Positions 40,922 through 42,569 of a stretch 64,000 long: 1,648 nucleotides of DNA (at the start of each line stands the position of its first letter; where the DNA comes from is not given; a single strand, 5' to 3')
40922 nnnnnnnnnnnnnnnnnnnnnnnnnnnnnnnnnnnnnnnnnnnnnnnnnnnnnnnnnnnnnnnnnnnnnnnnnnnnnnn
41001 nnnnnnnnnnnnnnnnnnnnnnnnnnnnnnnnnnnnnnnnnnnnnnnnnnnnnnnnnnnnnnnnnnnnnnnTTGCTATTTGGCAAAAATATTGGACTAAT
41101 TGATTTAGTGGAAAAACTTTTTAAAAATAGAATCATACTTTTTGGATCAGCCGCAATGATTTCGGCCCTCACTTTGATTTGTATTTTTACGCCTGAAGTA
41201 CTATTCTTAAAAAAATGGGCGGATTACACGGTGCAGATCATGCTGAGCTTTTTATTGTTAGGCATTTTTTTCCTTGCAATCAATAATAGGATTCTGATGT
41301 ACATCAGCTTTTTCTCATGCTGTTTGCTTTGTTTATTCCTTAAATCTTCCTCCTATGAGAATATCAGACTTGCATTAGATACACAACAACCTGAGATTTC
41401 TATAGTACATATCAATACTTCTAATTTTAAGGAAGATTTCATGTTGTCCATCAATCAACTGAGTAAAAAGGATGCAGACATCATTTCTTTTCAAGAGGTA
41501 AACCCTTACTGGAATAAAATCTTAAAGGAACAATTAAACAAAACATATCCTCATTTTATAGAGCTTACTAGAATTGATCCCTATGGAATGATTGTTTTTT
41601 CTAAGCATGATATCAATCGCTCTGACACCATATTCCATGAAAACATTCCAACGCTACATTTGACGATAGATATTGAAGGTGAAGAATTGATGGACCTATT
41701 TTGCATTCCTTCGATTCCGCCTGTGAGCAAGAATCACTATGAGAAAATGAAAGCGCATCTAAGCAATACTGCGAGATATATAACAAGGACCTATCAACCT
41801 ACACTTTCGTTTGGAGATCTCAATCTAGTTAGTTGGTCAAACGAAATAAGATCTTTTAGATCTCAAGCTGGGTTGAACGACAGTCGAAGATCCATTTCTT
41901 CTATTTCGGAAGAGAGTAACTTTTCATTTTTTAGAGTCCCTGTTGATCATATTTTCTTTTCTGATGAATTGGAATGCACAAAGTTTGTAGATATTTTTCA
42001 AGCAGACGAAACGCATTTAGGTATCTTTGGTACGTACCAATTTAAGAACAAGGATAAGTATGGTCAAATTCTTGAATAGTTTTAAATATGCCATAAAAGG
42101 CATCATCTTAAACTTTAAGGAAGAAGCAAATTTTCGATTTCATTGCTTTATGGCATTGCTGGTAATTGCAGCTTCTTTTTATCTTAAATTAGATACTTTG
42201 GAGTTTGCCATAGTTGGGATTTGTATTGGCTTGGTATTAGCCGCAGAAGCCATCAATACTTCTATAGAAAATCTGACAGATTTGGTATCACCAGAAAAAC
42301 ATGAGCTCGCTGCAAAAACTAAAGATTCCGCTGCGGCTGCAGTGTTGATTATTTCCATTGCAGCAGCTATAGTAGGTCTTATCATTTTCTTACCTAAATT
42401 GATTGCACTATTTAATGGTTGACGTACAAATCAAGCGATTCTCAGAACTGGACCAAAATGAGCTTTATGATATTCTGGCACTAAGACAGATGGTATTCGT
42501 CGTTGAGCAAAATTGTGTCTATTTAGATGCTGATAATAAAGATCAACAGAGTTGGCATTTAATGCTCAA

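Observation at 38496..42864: Translationally coupled string: LTD surface protein (T9SS type-B CTD), membrane EEP hydrolase, DgkA, GNAT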

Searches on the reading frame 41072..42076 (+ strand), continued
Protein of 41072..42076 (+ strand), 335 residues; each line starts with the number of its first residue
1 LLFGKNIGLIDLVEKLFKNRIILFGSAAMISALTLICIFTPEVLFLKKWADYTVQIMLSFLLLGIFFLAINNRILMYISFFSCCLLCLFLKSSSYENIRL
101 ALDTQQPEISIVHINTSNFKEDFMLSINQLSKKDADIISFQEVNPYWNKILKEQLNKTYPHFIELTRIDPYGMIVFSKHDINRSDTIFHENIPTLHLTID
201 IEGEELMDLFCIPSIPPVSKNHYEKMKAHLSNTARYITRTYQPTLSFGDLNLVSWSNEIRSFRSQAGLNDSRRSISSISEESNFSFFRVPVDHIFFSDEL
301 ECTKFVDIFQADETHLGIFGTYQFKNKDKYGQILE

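Call 85: fold_search(model_id=the predicted structure, library=pdb)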
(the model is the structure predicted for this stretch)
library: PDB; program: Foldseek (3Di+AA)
matches with E <= 10: 919; with E <= 0.001: 163
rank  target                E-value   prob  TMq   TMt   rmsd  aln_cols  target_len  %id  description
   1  8j2f_A                6.5e-13  1.00  0.54  0.47   4.9       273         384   15  Human neutral shpingomyelinase (released 2023-12-06)
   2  4gyz_A                2.6e-12  1.00  0.52  0.69   4.7       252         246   14  Mus Musculus Tdp2 Bound to dAMP and Mg2+ (released 2012-10-31)
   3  5ino_A                4.0e-12  1.00  0.51  0.66   5.1       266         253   14  Human Tdp2 reaction product (5'-phosphorylated DNA)-Mg2+ complex (released 2016-04-27)
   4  4gyz_B                4.3e-12  1.00  0.52  0.69   4.6       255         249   14  Mus Musculus Tdp2 Bound to dAMP and Mg2+ (released 2012-10-31)
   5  5ht2_A                5.1e-12  1.00  0.51  0.66   4.7       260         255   13  Mouse Tdp2 reaction product (5'-phosphorylated DNA)-Mg2+ complex with 1-N6-etheno-adenine (released 2016-04-27)
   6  4gz1_A                5.3e-12  1.00  0.52  0.67   5.2       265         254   13  Mus Musculus Tdp2 reaction product (5'-phosphorylated DNA)-Mg2+ complex at 1.5 Angstroms resolution (released 2012-10-31)
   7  5inp_A                5.7e-12  1.00  0.52  0.67   5.1       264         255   13  Mouse Tdp2 reaction product (5'-phosphorylated DNA)-Mn2+ complex (released 2016-04-27)
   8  5ink_A                6.0e-12  1.00  0.53  0.68   4.6       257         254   14  Mouse Tdp2 reaction product (5'-phosphorylated DNA)-abasic/THF-Mg2+ complex (released 2016-04-27)
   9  6mal                  6.7e-12  1.00  0.54  0.59   5.6       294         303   13  Structure of human Nocturnin C-terminal domain (released 2018-09-05)
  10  4f1i                  6.7e-12  1.00  0.48  0.49  13.8       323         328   15  Crystal structure of SeMet TDP2 from Caenorhabditis elegans (released 2012-10-31)
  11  5tvq_A                7.1e-12  1.00  0.53  0.69   4.9       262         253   14  Mouse Tdp2 catalytic domain bound to SUMO2 (released 2017-09-27)
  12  4gz1_B                7.5e-12  1.00  0.52  0.68   4.5       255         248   14  Mus Musculus Tdp2 reaction product (5'-phosphorylated DNA)-Mg2+ complex at 1.5 Angstroms resolution (released 2012-10-31)
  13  4fpv_B                8.4e-12  1.00  0.53  0.67   5.2       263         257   16  Crystal structure of D. rerio TDP2 complexed with single strand DNA product (released 2012-10-31)
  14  4gyz_E                8.4e-12  1.00  0.51  0.67   4.5       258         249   15  Mus Musculus Tdp2 Bound to dAMP and Mg2+ (released 2012-10-31)
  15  5inm_B                8.9e-12  1.00  0.54  0.74   4.0       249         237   15  Mouse Tdp2 protein, apo state with variable DNA-binding grasp conformations (released 2016-04-27)
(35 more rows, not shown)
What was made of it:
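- On EEP superfamily (Pfam PF03372): Foldseek probability 1.00 (call 85).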

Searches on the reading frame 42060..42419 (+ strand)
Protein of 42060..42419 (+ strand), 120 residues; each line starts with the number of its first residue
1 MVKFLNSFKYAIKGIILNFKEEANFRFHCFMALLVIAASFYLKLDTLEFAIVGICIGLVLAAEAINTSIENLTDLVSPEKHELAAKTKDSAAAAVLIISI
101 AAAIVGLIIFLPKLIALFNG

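Call 3: search_protein_families(library=pfam, proteins=[window:42060-42419:+], max_evalue=0.01)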
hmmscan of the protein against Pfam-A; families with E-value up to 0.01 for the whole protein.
window:42060-42419:+ (120 aa): 1 family
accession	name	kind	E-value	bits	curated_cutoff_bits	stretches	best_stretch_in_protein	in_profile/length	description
PF01219.24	DAGK_prokar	-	9.6e-35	118.9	22.3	1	9-110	1-102/102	Prokaryotic diacylglycerol kinase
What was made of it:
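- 42060..42422 (+): DgkA-family integral-membrane lipid kinase, 120 aa. PF01219 118.9 bits (call 3).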

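Call 4: search_protein_families(library=ncbifam, proteins=[window:42060-42419:+], max_evalue=0.01)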
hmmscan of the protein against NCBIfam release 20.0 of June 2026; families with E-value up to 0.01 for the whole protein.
window:42060-42419:+ (120 aa): 0 families

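Call 30: search_solved_structures(query=window:42060-42419:+, max_evalue=0.01, show_alignments=1)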
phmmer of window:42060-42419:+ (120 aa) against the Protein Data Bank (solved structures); distinct sequences matched with E-value up to 0.01: 5.
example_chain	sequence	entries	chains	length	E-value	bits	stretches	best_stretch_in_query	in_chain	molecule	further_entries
2kdc_A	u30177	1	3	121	2.4e-11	47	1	4-109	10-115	Diacylglycerol kinase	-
3ze4_A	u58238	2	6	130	3e-11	46.7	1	4-109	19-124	DIACYLGLYCEROL KINASE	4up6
3ze3_A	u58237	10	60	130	1.3e-10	44.6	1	4-109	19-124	DIACYLGLYCEROL KINASE | DIACYLGLYCEROL KINASE-DELTA 7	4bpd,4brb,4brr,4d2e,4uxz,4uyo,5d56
3ze5_A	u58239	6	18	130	1.8e-10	44.2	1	4-109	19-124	DIACYLGLYCEROL KINASE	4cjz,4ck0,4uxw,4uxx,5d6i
7dvm_A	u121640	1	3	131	6.4e-08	36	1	13-108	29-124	Diacylglycerol kinase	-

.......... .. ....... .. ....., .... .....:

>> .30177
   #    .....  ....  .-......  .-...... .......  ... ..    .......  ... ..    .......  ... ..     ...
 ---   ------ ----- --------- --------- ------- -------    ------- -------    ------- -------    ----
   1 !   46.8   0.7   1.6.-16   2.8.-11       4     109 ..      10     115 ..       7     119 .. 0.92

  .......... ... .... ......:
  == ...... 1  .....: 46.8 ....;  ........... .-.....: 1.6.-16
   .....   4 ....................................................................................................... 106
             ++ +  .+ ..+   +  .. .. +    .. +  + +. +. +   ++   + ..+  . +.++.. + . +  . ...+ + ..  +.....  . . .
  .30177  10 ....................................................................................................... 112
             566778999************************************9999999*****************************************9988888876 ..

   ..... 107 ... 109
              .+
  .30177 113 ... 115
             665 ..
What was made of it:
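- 42060..42422 (+): Equivalents of E. coli E28, E69, N72, E76, K94 and D95 are conserved in the alignment (call 30).
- On Prokaryotic DgkA family (PF01219): Equivalents of E. coli E28, E69, N72, E76, K94 and D95 are present in the alignment to 2kdc (call 30).
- DgkA: catalytic-site equivalents are intact (call 30).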

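Call 69: find_homologous_proteins(query=window:42060-42419:+, max_evalue=0.001)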
Query window:42060-42419:+ (120 aa): 1196 proteins with E <= 0.001 among 1305 candidates; the best 120 are listed.
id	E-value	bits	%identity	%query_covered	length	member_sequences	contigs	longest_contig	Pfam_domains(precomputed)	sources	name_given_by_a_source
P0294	1.4e-57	210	90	100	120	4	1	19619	PF01219.25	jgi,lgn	-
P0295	2.2e-55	203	86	100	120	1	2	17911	PF01219.25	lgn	-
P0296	7.2e-52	192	79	100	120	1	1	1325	PF01219.25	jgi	-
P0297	6.9e-33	131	57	97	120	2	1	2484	PF01219.25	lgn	-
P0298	1.1e-32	130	61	94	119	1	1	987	PF01219.25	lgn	-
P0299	3.9e-31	125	58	98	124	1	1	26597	PF01219.25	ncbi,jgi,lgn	-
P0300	5.7e-31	125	59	97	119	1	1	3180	PF01219.25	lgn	-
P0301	1.6e-30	123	52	99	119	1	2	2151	PF01219.25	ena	-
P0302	7.9e-30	121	54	98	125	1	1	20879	PF01219.25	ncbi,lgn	ncbi:MAG: diacylglycerol kinase family protein [Saprospiraceae bacterium]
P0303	9.4e-30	121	59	97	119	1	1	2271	PF01219.25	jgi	-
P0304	9.9e-30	121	57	96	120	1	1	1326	PF01219.25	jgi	-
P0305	1.1e-29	121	57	97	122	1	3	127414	PF01219.25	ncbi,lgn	-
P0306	1.1e-29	121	60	96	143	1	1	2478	PF01219.25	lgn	-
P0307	2.7e-29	119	55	93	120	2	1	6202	PF01219.25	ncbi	-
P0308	2.7e-29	119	59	97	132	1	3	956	PF01219.25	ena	-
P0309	3.7e-29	119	59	97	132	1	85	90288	PF01219.25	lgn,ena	-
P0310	3.7e-29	119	59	97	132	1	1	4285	PF01219.25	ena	-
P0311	4.2e-29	119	60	91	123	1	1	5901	PF01219.25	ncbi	-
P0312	4.5e-29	119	55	98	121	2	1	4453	PF01219.25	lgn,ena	-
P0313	7.4e-29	118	59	93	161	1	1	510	PF01219.25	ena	-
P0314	8.8e-29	118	56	98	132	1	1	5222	PF01219.25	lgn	-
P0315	1.1e-28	117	53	97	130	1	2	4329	PF01219.25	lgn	-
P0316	1.2e-28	117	55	95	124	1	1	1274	PF01219.25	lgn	-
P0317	1.8e-28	117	56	94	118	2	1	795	PF01219.25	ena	-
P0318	2.3e-28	116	55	96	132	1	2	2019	PF01219.25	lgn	-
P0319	2.8e-28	116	56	96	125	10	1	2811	PF01219.25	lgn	-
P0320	3.3e-28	116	57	99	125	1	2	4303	PF01219.25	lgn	-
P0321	3.7e-28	116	56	96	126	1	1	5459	PF01219.25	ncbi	-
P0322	4.4e-28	115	57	95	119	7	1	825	PF01219.25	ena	-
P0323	4.6e-28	115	55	96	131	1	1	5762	PF01219.25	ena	-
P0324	5.2e-28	115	54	94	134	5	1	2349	PF01219.25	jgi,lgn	-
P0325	5.2e-28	115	53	98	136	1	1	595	PF01219.25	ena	-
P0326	5.3e-28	115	53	96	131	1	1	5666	PF01219.25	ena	-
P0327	6.1e-28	115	58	94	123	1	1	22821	PF01219.25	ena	-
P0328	6.7e-28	115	52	97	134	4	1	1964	PF01219.25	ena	-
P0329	8.5e-28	114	58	95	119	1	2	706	PF01219.25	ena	-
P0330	8.6e-28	114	59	97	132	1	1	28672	PF01219.25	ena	-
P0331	8.7e-28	114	53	98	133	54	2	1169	PF01219.25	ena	-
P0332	9.1e-28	114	56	95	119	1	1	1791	PF01219.25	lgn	-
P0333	9.5e-28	114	56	98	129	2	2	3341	PF01219.25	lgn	-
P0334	1.1e-27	114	55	94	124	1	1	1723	PF01219.25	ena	-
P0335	1.2e-27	114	53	96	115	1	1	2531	PF01219.25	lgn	-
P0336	1.4e-27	114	52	97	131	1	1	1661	PF01219.25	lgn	-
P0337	1.7e-27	114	55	94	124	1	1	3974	PF01219.25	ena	-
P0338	1.8e-27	113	51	97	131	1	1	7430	PF01219.25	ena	-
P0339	1.8e-27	113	51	88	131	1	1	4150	PF01219.25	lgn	-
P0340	1.8e-27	113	51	88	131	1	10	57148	PF01219.25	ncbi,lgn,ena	-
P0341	1.9e-27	113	54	98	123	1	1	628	PF01219.25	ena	-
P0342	2.0e-27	113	55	98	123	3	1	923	PF01219.25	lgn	-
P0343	2.1e-27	113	50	96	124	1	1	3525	PF01219.25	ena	-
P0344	2.2e-27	113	52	97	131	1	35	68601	PF01219.25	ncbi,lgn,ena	-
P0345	2.2e-27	113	52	97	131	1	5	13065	PF01219.25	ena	-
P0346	2.2e-27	113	53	98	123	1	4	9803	PF01219.25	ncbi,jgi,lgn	ncbi:MAG: diacylglycerol kinase (ATP) [Saprospiraceae bacterium]|jgi:diacylglycerol kinase (ATP)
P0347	2.8e-27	113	51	97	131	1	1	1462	PF01219.25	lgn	-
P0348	2.8e-27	113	51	97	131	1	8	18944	PF01219.25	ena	-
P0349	2.9e-27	113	49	98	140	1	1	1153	PF01219.25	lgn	-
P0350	3.0e-27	113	59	91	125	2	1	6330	PF01219.25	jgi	-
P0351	3.2e-27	113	52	98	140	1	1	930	PF01219.25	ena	-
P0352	3.2e-27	113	54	95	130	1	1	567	PF01219.25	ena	-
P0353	3.5e-27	113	50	98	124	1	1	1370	PF01219.25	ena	-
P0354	4.0e-27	112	55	92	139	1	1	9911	PF01219.25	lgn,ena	-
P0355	4.2e-27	112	51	98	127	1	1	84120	PF01219.25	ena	-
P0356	4.6e-27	112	55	97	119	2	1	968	PF01219.25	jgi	-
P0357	4.7e-27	112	59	91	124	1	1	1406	PF01219.25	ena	-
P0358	4.7e-27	112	53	96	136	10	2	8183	PF01219.25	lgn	-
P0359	4.7e-27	112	52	98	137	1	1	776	PF01219.25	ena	-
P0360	4.8e-27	112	54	94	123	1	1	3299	PF01219.25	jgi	jgi:diacylglycerol kinase (ATP)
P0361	5.2e-27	112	51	97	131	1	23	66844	PF01219.25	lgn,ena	-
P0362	5.3e-27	112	56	96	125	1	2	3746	PF01219.25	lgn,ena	-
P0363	5.4e-27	112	52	98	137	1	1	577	PF01219.25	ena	-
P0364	5.4e-27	112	52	98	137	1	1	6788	PF01219.25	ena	-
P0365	5.8e-27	112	55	98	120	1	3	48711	PF01219.25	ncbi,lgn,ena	-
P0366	5.8e-27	112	51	94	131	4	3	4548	PF01219.25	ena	-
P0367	5.9e-27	112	57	95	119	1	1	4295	PF01219.25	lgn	-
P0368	6.0e-27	112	53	96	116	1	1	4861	PF01219.25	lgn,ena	-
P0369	6.0e-27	112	50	98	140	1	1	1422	PF01219.25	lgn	-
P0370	6.0e-27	112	52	98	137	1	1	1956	PF01219.25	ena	-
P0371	6.1e-27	112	51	94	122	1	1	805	PF01219.25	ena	-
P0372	6.1e-27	112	53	98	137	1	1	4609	PF01219.25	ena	-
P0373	6.4e-27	112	51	97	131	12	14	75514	PF01219.25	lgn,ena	-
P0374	6.5e-27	112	53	97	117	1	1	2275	PF01219.25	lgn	-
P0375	6.5e-27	112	49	98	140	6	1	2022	PF01219.25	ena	-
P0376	6.5e-27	112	52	98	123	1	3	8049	PF01219.25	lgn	-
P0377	6.6e-27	112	52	98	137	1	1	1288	PF01219.25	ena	-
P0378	6.7e-27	112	55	98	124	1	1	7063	PF01219.25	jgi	jgi:diacylglycerol kinase (ATP)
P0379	7.0e-27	112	54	93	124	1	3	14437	PF01219.25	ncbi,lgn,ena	-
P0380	7.2e-27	111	53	92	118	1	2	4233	PF01219.25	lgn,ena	-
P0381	7.3e-27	111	53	96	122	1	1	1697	PF01219.25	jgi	-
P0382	7.9e-27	111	53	98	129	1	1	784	PF01219.25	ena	-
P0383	8.1e-27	111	53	98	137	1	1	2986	PF01219.25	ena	-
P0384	8.4e-27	111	53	98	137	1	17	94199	PF01219.25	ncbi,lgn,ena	-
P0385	8.4e-27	111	55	92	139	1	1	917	PF01219.25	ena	-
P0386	8.7e-27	111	53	97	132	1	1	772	PF01219.25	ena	-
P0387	8.8e-27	111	52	98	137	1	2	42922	PF01219.25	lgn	-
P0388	9.0e-27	111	53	94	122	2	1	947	PF01219.25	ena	-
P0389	9.3e-27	111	53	96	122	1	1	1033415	PF01219.25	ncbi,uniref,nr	ncbi:diacylglycerol kinase family protein [Pontibacter burrus]|uniref:Diacylglycerol kinase family p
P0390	9.5e-27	111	53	98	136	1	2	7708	PF01219.25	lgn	-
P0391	9.9e-27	111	55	98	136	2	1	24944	PF01219.25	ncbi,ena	-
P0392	1.0e-26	111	52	97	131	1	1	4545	PF01219.25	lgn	-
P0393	1.1e-26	111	51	94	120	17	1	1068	PF01219.25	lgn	-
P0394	1.1e-26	111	47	98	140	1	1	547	PF01219.25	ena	-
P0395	1.1e-26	111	57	94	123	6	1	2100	PF01219.25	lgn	-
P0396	1.1e-26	111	53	98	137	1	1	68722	PF01219.25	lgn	-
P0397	1.3e-26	111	55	92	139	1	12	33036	PF01219.25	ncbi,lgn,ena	-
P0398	1.3e-26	111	52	98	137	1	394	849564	PF01219.25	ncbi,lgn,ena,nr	ncbi:MAG: diacylglycerol kinase family protein [Tenericutes bacterium]|nr:diacylglycerol kinase fami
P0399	1.3e-26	111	52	98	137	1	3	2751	PF01219.25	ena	-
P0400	1.3e-26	111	52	98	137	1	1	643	PF01219.25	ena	-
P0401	1.3e-26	111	52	98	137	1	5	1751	PF01219.25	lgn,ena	-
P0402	1.4e-26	111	50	98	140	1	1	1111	PF01219.25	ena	-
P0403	1.4e-26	111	52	98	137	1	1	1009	PF01219.25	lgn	-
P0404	1.4e-26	111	52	95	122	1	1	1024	PF01219.25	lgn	-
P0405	1.4e-26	111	50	95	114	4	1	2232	PF01219.25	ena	-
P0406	1.5e-26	110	52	98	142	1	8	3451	PF01219.25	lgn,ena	-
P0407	1.5e-26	110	49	98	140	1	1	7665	PF01219.25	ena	-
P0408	1.6e-26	110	52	98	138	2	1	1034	PF01219.25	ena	-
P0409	1.6e-26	110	49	98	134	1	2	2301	PF01219.25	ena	-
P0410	1.6e-26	110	50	94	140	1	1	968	PF01219.25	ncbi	-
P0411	1.6e-26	110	55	96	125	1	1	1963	PF01219.25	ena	-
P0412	1.6e-26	110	52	98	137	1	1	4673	PF01219.25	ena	-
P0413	1.7e-26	110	52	98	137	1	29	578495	PF01219.25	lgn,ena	-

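Call 70: list_cluster_members(proteins=[P0398, P0413, P0384, P0344, P0340, P0309, P0373, P0361, P0305, P0355])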
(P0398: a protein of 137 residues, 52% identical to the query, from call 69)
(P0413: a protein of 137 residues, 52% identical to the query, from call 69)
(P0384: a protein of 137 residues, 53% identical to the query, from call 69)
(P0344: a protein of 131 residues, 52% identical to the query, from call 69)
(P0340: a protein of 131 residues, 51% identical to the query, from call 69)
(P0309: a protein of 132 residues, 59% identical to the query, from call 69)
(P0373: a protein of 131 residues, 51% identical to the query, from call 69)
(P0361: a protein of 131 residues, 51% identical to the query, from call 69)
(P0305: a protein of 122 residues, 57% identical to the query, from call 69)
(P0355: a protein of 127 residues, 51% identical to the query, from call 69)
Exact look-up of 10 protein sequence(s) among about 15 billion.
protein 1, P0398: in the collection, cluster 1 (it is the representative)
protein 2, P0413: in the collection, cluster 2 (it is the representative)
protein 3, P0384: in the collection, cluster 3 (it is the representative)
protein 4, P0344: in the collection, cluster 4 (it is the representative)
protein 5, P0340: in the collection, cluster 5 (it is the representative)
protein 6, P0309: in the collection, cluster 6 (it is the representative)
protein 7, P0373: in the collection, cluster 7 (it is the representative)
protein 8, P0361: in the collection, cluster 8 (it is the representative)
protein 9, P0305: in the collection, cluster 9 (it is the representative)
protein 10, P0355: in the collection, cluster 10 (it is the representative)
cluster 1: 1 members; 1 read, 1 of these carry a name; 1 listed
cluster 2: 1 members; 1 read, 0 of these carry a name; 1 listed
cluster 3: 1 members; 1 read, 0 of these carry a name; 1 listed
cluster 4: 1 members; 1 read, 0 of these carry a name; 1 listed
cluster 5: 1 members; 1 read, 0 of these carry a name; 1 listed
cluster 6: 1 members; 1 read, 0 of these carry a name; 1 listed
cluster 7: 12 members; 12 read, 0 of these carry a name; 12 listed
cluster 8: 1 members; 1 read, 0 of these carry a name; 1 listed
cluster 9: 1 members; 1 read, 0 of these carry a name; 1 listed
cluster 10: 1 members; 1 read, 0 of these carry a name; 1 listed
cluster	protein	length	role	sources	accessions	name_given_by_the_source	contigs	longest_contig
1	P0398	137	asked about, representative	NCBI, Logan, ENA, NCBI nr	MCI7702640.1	MAG: diacylglycerol kinase family protein [Tenericutes bacterium] | diacylglycerol kinase family protein [Mycoplasmatota bacterium]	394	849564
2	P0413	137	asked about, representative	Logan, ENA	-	-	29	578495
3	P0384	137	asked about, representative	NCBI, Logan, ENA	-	-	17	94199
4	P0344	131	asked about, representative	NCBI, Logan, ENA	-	-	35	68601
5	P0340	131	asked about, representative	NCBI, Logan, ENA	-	-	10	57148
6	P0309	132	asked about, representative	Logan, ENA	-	-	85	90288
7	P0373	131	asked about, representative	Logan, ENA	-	-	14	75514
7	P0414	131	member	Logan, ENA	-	-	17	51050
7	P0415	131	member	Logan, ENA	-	-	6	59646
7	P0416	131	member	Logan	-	-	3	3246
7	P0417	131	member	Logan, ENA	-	-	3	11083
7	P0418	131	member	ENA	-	-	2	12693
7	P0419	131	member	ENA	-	-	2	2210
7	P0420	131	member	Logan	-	-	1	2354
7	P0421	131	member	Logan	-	-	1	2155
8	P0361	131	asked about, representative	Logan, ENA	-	-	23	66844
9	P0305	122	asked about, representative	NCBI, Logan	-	-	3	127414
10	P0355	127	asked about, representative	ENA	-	-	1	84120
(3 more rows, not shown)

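Call 71: find_encoding_contigs(protein=P0389, flank=5000, max_places=1)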
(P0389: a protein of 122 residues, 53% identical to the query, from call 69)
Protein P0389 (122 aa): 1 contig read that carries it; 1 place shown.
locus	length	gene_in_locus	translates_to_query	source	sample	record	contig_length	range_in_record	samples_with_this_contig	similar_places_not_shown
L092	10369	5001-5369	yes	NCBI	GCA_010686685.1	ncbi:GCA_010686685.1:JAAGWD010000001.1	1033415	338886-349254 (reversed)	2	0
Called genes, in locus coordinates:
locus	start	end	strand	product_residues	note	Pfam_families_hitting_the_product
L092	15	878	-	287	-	PF01073:3Beta_HSD (weak), PF01370:Epimerase (faint), PF05368:NmrA, PF13460:NAD_binding_10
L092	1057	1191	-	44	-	-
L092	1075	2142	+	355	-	PF12146:Hydrolase_4, PF20408:Abhydrolase_11 (faint), PF00561:Abhydrolase_1 (faint), PF12697:Abhydrolase_6 (weak), PF00326:Peptidase_S9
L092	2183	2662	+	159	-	PF08922:DUF1905, PF13376:OmdA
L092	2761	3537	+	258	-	PF00106:adh_short, PF08659:KR, PF13561:adh_short_C2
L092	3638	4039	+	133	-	PF01641:SelR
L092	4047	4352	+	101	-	PF01641:SelR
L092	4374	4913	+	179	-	PF01625:PMSR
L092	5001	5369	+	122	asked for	PF01219:DAGK_prokar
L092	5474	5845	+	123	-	PF22311:DUF6970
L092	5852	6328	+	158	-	PF05163:DinB, PF12867:DinB_2 (faint)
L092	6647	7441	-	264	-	PF14321:DUF4382, PF13620:CarboxypepD_reg (weak), PF14686:fn3_3 (weak)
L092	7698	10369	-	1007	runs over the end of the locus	-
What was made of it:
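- Pontibacter DgkA (53% identical) has no EEP neighbour (call 71).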

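Call 77: find_encoding_contigs(protein=P0305, flank=5000, max_places=1)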
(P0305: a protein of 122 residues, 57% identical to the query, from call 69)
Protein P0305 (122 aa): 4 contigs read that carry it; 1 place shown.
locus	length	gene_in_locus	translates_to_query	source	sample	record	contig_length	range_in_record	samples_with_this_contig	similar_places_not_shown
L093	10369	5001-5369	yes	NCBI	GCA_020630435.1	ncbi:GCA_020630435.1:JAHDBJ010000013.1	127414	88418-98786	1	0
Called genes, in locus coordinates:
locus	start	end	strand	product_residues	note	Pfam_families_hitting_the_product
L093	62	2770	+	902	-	PF25275:Golvesin_C, PF01520:Amidase_3, PF00041:fn3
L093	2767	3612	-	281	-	PF20434:BD-FAE, PF07859:Abhydrolase_3, PF00326:Peptidase_S9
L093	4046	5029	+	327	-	PF03372:Exo_endo_phos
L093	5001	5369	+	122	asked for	PF01219:DAGK_prokar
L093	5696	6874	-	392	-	PF00089:Trypsin, PF13365:Trypsin_2, PF00595:PDZ, PF13180:PDZ_2, PF17820:PDZ_6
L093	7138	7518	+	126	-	PF00581:Rhodanese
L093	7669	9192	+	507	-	PF01336:tRNA_anti-codon, PF00152:tRNA-synt_2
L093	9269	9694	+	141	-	PF18347:DUF5606, PF21186:DUF6852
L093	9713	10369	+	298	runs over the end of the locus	PF01379:Porphobil_deam, PF03900:Porphobil_deamC (weak)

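Call 78: find_encoding_contigs(protein=P0413, flank=4000, max_places=1)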
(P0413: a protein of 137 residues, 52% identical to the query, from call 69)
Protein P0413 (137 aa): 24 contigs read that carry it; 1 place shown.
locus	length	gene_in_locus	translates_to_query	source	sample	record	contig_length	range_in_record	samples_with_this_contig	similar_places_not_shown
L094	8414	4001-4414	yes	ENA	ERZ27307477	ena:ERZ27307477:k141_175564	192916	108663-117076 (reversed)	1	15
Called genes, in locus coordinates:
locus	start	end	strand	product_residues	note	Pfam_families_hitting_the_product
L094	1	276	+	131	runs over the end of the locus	-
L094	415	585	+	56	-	-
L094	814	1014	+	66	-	PF01165:Ribosomal_S21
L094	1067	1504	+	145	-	PF09424:YqeY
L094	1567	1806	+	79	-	PF07873:YabP (weak)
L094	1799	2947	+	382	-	PF06898:YqfD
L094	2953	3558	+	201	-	PF04892:VanZ-LLP1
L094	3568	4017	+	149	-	PF02130:YbeY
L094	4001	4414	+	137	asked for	PF01219:DAGK_prokar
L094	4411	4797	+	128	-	PF00383:dCMP_cyt_deam_1, PF08211:dCMP_cyt_deam_2 (weak)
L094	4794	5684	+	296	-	PF00071:Ras (weak), PF00350:Dynamin_N (faint), PF01926:MMR_HSR1, PF02421:FeoB_N, PF03193:RsgA_GTPase (faint), PF04548:AIG1, PF00009:GTP_EFTU, PF07650:KH_2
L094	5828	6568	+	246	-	PF11967:RecO_N, PF02565:RecO_C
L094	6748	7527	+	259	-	-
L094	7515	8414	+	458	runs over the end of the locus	PF28494:GlyRS_ins_1 (faint), PF00587:tRNA-synt_2b, PF03129:HGTP_anticodon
